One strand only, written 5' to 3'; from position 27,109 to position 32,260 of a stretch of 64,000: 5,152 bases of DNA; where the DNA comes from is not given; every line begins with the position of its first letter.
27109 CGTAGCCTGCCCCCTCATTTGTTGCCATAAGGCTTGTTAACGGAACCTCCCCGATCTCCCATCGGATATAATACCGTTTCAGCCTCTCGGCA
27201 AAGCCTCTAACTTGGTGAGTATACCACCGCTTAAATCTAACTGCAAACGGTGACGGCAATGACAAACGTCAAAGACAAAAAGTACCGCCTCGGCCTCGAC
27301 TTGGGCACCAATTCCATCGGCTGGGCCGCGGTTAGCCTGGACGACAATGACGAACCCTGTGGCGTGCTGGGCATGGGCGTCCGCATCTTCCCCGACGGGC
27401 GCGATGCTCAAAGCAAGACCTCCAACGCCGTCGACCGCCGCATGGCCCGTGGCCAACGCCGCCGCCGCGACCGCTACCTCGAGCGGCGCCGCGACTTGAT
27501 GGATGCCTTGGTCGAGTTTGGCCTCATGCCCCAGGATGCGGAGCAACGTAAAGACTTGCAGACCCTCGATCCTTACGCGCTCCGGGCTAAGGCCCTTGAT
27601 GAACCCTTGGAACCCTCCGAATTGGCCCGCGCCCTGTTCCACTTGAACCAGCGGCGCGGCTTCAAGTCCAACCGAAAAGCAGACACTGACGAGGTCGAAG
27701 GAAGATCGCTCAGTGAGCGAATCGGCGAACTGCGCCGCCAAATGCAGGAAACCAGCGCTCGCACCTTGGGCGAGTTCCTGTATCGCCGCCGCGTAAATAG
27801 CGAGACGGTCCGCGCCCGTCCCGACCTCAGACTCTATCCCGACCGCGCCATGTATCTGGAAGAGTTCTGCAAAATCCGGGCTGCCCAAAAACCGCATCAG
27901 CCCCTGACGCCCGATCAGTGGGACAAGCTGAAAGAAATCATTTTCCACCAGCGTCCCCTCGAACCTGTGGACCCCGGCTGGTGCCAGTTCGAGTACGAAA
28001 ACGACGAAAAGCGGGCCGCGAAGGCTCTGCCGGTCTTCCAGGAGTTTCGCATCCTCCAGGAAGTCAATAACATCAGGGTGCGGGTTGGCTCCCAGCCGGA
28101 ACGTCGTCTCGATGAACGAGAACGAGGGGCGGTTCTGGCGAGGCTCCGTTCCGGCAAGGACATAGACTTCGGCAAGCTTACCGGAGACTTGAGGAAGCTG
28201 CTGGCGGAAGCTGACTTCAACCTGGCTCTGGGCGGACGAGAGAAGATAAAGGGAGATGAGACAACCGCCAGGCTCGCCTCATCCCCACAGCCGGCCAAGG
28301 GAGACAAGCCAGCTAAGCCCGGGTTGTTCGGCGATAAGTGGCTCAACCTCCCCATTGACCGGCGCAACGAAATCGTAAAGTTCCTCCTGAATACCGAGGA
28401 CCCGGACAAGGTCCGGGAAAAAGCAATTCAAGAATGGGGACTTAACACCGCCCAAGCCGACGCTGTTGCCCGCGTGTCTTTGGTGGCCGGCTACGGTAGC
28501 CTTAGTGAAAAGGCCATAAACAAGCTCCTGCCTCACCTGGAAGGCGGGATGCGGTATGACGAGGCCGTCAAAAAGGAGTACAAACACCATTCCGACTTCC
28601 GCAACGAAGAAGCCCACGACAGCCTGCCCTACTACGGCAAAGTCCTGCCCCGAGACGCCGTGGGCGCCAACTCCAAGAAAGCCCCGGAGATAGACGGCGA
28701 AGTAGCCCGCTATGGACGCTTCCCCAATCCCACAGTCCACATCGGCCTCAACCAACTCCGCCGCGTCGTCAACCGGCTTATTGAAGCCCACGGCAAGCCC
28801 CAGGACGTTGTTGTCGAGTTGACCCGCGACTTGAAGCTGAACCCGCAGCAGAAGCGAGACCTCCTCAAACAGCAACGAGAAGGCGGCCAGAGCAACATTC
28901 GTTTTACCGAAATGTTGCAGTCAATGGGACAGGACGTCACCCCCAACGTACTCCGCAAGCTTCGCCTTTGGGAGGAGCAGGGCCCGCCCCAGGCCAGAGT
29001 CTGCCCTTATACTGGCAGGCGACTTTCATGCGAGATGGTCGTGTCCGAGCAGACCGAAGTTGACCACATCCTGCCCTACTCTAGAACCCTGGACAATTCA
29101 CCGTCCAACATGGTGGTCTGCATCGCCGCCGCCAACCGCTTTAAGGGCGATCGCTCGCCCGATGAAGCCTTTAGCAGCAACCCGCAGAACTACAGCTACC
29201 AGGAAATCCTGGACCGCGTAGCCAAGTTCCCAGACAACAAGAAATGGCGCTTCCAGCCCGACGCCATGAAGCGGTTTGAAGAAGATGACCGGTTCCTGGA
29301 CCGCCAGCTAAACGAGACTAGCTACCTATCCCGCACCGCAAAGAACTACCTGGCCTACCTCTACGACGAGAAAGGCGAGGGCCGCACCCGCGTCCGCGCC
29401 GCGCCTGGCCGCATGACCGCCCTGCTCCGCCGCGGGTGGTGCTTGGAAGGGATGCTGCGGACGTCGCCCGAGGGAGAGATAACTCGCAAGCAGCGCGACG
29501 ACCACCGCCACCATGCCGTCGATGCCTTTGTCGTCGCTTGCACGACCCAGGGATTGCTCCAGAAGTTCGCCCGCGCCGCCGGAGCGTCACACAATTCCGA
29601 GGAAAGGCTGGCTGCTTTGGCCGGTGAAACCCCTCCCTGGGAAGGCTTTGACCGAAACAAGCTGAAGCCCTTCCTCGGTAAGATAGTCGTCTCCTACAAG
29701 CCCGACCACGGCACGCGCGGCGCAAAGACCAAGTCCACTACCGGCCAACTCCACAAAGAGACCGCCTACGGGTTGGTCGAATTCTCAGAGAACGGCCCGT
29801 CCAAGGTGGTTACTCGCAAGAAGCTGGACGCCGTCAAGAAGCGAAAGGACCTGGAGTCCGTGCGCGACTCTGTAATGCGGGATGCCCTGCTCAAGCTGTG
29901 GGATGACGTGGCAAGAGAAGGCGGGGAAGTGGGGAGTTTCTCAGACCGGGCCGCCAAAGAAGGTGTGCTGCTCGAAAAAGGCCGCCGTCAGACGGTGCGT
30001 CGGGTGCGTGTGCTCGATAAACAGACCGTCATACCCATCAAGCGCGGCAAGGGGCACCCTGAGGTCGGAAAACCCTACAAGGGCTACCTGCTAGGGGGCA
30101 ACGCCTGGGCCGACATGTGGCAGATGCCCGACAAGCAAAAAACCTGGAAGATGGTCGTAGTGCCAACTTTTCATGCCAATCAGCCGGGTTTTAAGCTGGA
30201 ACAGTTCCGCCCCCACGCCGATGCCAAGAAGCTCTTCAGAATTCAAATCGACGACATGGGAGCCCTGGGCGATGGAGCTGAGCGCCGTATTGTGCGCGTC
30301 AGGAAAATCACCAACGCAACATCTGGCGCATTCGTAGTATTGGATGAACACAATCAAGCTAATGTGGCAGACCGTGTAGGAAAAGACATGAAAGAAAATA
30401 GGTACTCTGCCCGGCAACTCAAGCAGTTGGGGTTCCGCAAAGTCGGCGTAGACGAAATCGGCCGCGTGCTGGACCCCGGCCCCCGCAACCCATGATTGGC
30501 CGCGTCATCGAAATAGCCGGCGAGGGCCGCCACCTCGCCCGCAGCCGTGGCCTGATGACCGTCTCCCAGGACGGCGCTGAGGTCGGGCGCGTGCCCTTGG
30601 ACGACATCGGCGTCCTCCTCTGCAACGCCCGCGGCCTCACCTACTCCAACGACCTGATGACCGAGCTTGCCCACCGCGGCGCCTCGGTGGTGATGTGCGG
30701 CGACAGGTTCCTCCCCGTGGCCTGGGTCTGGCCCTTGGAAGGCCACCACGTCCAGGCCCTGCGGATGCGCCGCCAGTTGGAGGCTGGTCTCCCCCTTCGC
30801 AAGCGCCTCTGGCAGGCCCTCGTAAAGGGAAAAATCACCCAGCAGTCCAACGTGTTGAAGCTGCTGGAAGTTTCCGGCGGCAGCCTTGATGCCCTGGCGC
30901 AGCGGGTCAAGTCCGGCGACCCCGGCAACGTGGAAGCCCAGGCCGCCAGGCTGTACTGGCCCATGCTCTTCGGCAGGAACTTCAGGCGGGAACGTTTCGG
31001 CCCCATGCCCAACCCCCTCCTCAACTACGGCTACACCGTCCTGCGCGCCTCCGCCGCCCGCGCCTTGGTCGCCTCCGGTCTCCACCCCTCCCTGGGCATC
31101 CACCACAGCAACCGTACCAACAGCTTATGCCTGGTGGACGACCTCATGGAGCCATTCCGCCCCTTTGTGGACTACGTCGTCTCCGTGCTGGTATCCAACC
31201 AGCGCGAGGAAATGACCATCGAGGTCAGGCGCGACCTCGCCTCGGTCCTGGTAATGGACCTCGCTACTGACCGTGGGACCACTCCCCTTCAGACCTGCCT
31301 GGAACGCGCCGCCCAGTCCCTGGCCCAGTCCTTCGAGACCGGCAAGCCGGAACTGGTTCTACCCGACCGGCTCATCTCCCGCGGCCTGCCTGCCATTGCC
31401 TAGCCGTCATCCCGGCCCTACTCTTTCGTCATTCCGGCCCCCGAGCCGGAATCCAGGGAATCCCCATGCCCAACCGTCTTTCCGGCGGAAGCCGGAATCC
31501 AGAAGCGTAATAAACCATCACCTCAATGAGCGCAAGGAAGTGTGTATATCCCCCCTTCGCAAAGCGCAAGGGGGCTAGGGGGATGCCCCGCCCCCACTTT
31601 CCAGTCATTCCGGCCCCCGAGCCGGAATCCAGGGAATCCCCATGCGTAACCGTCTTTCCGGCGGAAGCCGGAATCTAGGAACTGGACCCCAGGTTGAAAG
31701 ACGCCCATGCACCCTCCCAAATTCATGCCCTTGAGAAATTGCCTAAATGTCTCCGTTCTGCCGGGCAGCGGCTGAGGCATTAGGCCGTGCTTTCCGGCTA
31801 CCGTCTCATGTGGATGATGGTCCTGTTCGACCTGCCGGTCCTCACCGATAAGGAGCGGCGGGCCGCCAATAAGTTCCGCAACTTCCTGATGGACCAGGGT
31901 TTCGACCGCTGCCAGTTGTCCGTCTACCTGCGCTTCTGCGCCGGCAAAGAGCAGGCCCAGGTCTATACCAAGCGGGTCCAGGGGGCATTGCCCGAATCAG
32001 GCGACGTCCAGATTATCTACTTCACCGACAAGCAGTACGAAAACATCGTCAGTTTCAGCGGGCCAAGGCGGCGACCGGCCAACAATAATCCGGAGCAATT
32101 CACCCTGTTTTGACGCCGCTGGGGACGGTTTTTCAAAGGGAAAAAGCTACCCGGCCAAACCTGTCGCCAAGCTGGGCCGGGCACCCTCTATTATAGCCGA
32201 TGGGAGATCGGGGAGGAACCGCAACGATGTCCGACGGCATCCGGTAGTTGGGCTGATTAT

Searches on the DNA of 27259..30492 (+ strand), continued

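Call 64: search_with_rna_model(model_id=R1, sources=[L087, L088, L089, L090, L091, L092, L093, L094, L095, L096, L097, L098, L099, L100, L101, L102, L103, L104, L105, L106, L107, L108, L109, L110, L111, L112, L113, L114, L115, L116, L117, L118, L119, L120, L121, L122, L123, L124, L125, L126, L127, L128, L129, L130, L131, L132, L133, L134, L135, L136, L137, L138, L139, L140, L141, L142, L143, L144, L145, L146, L147, L148, L149, L150, L151, L152, L153, L154, L155, L156, L157, L158, L159, L160, L161, L162, L163, L164, L165, L166, L081, L082, L083, L084, L085, L086], max_evalue=0.001)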
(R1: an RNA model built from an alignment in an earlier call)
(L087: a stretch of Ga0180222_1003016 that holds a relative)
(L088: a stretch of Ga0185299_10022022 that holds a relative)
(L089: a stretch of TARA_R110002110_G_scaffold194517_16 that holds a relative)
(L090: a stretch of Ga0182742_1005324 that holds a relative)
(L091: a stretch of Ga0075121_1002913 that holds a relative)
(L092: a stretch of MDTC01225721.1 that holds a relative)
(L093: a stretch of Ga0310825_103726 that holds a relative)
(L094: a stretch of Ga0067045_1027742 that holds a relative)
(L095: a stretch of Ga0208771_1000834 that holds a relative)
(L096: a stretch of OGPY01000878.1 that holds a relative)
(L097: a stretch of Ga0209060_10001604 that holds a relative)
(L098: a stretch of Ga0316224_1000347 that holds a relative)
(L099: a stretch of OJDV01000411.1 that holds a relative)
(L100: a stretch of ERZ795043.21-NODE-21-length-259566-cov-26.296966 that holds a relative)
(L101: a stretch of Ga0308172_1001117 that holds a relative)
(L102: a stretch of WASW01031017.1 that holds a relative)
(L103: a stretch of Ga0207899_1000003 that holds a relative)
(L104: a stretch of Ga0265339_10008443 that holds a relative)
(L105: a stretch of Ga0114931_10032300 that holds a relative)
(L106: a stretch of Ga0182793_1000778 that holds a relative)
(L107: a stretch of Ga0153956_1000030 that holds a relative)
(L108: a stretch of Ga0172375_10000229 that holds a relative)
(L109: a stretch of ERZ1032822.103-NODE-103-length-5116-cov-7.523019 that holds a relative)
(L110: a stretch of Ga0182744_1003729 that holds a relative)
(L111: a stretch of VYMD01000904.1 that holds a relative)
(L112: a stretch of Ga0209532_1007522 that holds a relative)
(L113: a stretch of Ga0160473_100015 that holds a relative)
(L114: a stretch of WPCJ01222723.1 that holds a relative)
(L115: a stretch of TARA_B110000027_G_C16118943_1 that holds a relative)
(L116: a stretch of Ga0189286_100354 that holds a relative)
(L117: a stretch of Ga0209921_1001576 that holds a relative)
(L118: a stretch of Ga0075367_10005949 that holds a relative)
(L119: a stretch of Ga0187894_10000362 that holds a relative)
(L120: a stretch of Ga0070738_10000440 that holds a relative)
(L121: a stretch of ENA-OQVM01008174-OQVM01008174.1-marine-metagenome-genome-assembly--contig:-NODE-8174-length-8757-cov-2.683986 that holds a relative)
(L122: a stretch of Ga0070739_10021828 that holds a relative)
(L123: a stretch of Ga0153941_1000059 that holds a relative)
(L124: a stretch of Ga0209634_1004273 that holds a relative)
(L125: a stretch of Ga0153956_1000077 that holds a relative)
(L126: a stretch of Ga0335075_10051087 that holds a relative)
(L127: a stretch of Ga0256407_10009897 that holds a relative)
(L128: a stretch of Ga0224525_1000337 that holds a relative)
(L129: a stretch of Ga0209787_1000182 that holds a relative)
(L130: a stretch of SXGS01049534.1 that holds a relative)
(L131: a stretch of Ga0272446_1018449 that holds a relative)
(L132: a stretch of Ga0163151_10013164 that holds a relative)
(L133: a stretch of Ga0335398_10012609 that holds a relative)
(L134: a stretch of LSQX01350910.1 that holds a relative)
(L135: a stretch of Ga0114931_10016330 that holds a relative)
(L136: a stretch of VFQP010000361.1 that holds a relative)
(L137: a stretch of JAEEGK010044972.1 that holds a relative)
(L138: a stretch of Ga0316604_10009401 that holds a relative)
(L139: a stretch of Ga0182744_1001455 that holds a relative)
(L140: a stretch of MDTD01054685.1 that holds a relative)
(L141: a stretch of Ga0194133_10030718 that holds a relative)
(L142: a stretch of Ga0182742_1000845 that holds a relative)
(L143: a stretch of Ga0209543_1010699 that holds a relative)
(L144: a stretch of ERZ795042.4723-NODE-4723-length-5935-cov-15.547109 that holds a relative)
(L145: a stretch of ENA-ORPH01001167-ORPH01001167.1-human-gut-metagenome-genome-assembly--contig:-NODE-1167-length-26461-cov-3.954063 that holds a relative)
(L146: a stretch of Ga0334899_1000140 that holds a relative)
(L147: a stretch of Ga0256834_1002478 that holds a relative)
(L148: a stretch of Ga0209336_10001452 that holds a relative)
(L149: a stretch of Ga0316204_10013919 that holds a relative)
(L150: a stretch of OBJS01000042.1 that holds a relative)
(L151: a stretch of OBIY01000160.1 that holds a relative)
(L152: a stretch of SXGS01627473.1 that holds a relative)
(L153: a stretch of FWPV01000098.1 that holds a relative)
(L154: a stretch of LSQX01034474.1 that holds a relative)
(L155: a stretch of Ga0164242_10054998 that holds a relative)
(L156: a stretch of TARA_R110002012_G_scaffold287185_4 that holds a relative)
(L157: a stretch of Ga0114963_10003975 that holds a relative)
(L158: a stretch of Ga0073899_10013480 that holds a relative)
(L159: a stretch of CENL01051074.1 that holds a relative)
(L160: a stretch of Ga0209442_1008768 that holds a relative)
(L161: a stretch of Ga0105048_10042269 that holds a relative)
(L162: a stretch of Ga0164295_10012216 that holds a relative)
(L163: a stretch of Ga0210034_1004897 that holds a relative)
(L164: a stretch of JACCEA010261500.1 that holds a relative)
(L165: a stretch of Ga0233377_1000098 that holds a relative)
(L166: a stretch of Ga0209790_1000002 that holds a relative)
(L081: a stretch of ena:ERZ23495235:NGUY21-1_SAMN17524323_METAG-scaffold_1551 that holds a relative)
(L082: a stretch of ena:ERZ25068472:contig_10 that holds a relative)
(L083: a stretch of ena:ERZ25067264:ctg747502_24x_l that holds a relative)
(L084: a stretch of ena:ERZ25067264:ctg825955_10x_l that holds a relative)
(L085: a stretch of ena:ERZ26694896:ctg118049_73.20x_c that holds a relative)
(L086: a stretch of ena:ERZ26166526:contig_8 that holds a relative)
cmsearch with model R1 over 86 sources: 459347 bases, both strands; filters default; matches with E-value up to 0.001: 78.
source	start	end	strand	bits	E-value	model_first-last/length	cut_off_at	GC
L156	813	873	-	70.3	7.1e-15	1-61/61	no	0.49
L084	3836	3894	-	66.6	5.5e-14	1-61/61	no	0.53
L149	501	561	-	66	8.1e-14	1-61/61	no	0.52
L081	3835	3893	-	65.5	1.1e-13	1-61/61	no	0.49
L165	781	841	-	64.5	1.8e-13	1-61/61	no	0.52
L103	801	860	-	64.3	2e-13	1-61/61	no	0.53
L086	3836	3894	-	62.8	4.8e-13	1-61/61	no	0.49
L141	292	352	-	62.5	5.7e-13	1-61/61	no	0.66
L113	790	849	-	62.4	6e-13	1-61/61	no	0.53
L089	564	623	-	62.1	7.1e-13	1-61/61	no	0.48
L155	740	798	-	62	7.5e-13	1-61/61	no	0.58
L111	782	842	-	61.9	8.1e-13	1-61/61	no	0.52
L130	756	816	-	61.8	8.7e-13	1-61/61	no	0.52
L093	153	213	-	61.8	8.9e-13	1-61/61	no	0.59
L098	845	905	-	61.6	9.8e-13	1-61/61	no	0.51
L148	815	875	-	61.1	1.3e-12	1-61/61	no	0.49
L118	452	511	-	60.8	1.6e-12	1-61/61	no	0.53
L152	593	650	-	59.5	3.1e-12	1-61/61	no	0.53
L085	3848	3906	-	59.5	3.2e-12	1-61/61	no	0.53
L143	705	764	-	59.5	3.2e-12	1-61/61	no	0.62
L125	590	648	+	59.3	3.6e-12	1-61/61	no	0.53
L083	2217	2275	-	58.8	4.7e-12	1-61/61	no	0.54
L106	379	438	-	58.5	5.6e-12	1-61/61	no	0.57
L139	516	576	-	58.3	6.2e-12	1-61/61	no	0.49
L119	831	891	-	58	7.4e-12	1-61/61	no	0.57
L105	231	306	-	57.8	8.6e-12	1-61/61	no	0.57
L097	570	623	-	57.2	1.2e-11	1-61/61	no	0.59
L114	817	870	-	56.9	1.4e-11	1-61/61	no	0.57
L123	750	808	-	56.8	1.5e-11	1-61/61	no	0.51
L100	740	819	-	56.2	2e-11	1-61/61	no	0.62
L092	689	751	-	55.1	4e-11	1-61/61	no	0.44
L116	711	764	-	55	4e-11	1-61/61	no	0.5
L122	80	133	-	55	4.1e-11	1-61/61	no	0.59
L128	843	902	-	54.9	4.5e-11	1-61/61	no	0.3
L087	604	676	-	54.9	4.5e-11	1-61/61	no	0.52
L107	774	834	-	53.9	7.9e-11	1-61/61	no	0.61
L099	850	912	-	53.8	8.4e-11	1-61/61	no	0.56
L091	866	927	-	53.7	8.4e-11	1-61/61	no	0.42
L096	833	894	-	52.8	1.4e-10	1-61/61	no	0.37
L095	866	925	-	52.2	2.1e-10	1-61/61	no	0.37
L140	846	904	-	51.9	2.3e-10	1-61/61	no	0.49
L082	3833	3891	-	51.5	3e-10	1-61/61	no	0.56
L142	727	786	-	50.9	4.2e-10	1-61/61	no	0.62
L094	858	912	-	49.1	1.2e-09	1-61/61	no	0.55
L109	657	718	-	49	1.2e-09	1-61/61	no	0.6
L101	769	830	-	48.5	1.7e-09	1-61/61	no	0.56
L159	784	843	-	47.6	2.8e-09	1-61/61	no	0.57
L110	701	761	-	47.6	2.8e-09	1-61/61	no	0.54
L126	598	658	-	46.5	5.1e-09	1-61/61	no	0.61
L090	291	377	-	46.2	5.9e-09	1-61/61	no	0.52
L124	844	906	-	45.5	9.1e-09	1-61/61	no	0.46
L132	705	772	-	44.8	1.3e-08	1-61/61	no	0.5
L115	61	119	-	44.4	1.7e-08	1-61/61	no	0.47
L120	759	831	-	44.2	1.9e-08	1-61/61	no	0.58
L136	744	818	-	43.6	2.7e-08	1-61/61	no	0.59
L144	800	857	-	43.4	3e-08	1-61/61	no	0.6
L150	99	171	-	43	3.8e-08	1-61/61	no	0.45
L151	99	171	-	43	3.8e-08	1-61/61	no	0.45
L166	535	608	-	42.7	4.4e-08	1-61/61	no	0.36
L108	752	825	-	41.8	7.3e-08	1-61/61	no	0.53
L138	362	421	-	41.8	7.4e-08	1-61/61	no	0.5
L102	819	887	-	41.7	8e-08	1-61/61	no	0.51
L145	832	895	-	41.3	9.6e-08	1-61/61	no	0.45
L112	837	899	-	40.9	1.2e-07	1-61/61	no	0.49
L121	836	898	-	40.9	1.2e-07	1-61/61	no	0.49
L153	839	896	-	38.9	3.9e-07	1-61/61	no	0.5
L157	847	906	-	38.8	4.1e-07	1-61/61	no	0.5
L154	843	901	-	38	6.4e-07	1-61/61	no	0.41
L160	855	915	-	36.7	1.4e-06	1-61/61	no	0.48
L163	861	920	-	36.4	1.6e-06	1-61/61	no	0.5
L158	342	401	-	36.1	1.9e-06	1-61/61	no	0.5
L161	848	905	-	35.2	3.1e-06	1-61/61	no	0.52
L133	809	867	-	34.7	4.1e-06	1-61/61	no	0.53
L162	850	907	-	34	6.1e-06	1-61/61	no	0.48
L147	824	900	-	33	1.1e-05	1-61/61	no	0.32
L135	815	888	-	32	2e-05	1-61/61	no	0.41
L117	554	592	-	29.4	8.5e-05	1-61/61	no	0.51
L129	754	790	-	28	0.00019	1-61/61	no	0.35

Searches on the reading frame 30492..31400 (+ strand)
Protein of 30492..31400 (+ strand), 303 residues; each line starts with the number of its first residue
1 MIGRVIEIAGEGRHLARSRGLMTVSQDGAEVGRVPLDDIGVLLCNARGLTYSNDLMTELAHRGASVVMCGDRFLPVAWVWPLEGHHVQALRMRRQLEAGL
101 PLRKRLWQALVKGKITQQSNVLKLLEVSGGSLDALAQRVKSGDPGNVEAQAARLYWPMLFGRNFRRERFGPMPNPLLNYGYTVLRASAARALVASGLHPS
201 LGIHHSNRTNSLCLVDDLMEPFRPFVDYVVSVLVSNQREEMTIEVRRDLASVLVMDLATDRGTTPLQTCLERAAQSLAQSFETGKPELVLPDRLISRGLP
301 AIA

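Call 10: search_protein_families(library=ncbifam, proteins=[window:30492-31400:+])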
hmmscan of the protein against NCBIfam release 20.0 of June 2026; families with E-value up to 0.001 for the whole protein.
window:30492-31400:+ (303 aa): 8 families
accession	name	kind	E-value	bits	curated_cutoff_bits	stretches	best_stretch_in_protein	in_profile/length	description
TIGR03639.1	cas1_NMENI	exception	2.7e-72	243.4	120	1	5-277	3-277/278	type II CRISPR-associated endonuclease Cas1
TIGR00287.1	cas1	equivalog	2.1e-25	89.5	71.7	1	8-240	4-263/327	CRISPR-associated endonuclease Cas1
NF049935.1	cas4g_cas1g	exception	9.9e-15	54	560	1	6-238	217-471/546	CRISPR-associated endonuclease Cas4g/Cas1g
TIGR03640.1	cas1_DVULG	exception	3.9e-13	49.3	385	1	171-237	199-265/340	type I-C CRISPR-associated endonuclease Cas1c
TIGR04093.1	cas1_CYANO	exception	5.1e-11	42.1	385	1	145-236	158-258/334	type I-D CRISPR-associated endonuclease Cas1d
TIGR03983.1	cas1_MYXAN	equivalog_domain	1.2e-09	37.6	358.05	1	162-243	197-275/347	type I-MYXAN CRISPR-associated endonuclease Cas1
TIGR03638.1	cas1_ECOLI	exception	2.8e-07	30.1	215.6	1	19-219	25-219/269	type I-E CRISPR-associated endonuclease Cas1e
TIGR04329.1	cas1_PREFRAN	exception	9.4e-07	28.2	300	1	109-234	110-250/317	type V CRISPR-associated endonuclease Cas1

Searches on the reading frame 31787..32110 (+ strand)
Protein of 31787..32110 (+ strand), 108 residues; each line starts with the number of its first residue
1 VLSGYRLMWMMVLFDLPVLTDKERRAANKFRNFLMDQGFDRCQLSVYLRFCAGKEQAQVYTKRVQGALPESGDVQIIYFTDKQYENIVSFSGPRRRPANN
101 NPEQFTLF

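Call 10: search_protein_families(library=ncbifam, proteins=[window:31787-32110:+])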
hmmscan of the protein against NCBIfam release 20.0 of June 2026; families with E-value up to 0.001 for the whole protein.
window:31787-32110:+ (108 aa): 1 family
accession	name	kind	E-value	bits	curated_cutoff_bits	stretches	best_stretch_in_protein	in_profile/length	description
TIGR01573.1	cas2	equivalog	8.1e-18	64.5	24.5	1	8-98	1-89/96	CRISPR-associated endonuclease Cas2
